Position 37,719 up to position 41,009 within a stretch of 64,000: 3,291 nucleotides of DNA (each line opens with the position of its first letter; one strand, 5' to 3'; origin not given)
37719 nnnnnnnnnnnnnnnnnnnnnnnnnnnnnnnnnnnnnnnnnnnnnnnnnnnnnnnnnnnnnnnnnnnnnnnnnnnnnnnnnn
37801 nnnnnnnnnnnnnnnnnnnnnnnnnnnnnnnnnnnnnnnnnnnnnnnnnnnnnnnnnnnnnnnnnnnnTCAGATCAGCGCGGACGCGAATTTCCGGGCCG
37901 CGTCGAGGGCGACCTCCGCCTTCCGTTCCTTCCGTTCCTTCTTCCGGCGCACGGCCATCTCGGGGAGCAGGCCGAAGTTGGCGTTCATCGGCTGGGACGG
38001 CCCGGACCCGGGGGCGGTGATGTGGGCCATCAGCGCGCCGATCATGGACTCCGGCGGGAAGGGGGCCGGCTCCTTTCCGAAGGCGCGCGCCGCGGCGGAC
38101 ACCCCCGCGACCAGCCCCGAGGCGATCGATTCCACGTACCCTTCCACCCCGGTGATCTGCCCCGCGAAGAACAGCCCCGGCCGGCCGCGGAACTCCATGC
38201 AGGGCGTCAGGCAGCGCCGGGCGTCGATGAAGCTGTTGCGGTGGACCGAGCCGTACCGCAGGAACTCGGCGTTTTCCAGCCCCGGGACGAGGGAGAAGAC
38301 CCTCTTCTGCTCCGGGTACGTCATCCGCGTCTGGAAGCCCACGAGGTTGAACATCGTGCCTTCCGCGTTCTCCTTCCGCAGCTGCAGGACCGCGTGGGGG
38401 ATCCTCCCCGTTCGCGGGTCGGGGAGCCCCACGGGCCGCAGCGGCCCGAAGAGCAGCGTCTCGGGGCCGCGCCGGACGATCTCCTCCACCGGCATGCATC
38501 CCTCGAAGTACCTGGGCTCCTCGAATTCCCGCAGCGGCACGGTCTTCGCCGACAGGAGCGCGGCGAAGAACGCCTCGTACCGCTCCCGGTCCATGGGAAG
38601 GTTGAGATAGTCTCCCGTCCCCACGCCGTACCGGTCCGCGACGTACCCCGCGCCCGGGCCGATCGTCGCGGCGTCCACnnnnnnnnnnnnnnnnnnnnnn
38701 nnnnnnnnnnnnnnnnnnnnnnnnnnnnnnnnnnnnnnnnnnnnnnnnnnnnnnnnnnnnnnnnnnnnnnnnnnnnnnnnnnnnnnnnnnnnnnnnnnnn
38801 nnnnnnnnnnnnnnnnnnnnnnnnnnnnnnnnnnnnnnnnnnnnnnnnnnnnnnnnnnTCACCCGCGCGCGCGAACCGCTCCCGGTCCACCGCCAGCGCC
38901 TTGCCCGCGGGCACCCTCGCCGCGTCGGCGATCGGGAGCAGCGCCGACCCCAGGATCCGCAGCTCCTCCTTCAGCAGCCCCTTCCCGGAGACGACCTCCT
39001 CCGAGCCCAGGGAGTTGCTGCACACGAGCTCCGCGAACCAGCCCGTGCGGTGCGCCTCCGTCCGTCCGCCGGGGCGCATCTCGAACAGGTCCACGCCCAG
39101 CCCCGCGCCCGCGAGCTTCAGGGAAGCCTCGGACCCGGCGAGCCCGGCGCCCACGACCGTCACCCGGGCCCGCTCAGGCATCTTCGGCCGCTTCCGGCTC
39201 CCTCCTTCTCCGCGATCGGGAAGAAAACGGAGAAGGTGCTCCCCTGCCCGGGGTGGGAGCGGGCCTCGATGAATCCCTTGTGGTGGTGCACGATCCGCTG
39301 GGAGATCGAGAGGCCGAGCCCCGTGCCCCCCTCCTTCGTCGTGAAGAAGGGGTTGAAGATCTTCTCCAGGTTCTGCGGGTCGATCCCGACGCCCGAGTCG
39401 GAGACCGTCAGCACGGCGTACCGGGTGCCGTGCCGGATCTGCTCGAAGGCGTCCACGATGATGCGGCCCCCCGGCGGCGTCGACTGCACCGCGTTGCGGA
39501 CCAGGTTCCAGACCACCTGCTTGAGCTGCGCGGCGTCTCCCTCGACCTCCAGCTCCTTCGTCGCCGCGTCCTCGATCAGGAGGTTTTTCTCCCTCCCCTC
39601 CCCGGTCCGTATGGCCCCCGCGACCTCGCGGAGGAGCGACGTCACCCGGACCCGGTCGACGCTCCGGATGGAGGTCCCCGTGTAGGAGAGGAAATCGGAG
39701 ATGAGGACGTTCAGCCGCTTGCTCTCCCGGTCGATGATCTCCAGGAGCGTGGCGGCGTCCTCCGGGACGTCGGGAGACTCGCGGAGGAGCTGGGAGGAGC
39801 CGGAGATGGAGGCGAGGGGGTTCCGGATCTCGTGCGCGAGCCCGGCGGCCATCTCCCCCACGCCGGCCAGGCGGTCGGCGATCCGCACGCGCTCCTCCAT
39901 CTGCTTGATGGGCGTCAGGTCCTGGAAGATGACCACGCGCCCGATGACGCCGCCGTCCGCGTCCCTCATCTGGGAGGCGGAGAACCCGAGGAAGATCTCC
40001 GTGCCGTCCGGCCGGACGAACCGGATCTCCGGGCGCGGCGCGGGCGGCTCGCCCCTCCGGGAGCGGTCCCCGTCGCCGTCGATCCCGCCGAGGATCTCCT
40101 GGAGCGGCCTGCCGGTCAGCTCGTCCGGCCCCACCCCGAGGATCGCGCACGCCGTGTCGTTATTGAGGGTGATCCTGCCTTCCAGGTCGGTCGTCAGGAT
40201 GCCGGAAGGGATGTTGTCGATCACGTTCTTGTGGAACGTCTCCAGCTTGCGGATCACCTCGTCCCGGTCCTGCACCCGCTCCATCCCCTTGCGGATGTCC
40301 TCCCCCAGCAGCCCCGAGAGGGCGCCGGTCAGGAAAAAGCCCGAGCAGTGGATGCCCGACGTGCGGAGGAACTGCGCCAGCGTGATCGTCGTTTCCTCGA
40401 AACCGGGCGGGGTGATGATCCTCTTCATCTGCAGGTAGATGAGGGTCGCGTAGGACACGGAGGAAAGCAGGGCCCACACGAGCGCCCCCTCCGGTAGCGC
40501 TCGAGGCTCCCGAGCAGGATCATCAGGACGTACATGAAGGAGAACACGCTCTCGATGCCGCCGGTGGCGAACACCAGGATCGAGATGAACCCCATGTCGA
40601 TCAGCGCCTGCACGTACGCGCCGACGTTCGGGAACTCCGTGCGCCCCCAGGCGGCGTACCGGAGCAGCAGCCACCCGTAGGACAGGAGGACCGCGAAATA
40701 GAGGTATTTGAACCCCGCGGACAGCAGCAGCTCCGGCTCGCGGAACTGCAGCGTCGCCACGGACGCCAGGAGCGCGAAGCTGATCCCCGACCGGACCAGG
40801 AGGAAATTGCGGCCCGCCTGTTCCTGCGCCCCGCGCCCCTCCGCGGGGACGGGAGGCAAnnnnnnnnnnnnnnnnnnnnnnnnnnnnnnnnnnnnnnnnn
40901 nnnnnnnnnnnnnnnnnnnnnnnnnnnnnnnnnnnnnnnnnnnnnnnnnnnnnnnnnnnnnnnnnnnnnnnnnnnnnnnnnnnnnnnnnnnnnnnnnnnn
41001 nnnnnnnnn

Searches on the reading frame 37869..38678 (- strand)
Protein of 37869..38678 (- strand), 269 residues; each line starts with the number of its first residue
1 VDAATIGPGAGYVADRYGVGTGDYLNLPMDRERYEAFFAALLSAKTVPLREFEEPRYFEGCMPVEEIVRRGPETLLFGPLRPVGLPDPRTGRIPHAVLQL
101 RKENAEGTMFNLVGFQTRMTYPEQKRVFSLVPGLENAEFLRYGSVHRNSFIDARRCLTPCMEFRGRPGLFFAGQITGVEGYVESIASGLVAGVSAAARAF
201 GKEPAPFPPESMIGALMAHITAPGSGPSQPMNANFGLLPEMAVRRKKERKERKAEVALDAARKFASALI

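Call 15: search_protein_families(library=pfam, proteins=[window:37869-38678:-], max_evalue=0.001)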
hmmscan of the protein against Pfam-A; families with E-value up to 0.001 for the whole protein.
window:37869-38678:- (269 aa): 1 family
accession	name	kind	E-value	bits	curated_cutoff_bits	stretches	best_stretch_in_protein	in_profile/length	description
PF01134.28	GIDA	-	3.9e-47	161.6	22.1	1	16-202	213-390/391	Glucose inhibited division protein A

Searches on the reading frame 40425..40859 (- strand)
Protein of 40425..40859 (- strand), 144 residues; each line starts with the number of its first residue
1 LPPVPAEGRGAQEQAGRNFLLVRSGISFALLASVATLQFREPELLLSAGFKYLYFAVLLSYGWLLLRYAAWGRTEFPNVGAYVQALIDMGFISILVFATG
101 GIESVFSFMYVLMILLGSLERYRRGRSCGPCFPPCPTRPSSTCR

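Call 15: search_protein_families(library=pfam, proteins=[window:40425-40859:-], max_evalue=0.001)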
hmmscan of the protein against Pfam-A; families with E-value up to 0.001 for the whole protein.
window:40425-40859:- (144 aa): 1 family
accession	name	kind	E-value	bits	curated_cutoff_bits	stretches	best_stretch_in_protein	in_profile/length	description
PF25323.1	6TM_PilS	-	1.8e-10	41.2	27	1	19-124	15-123/189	PilS-like transmembrane domain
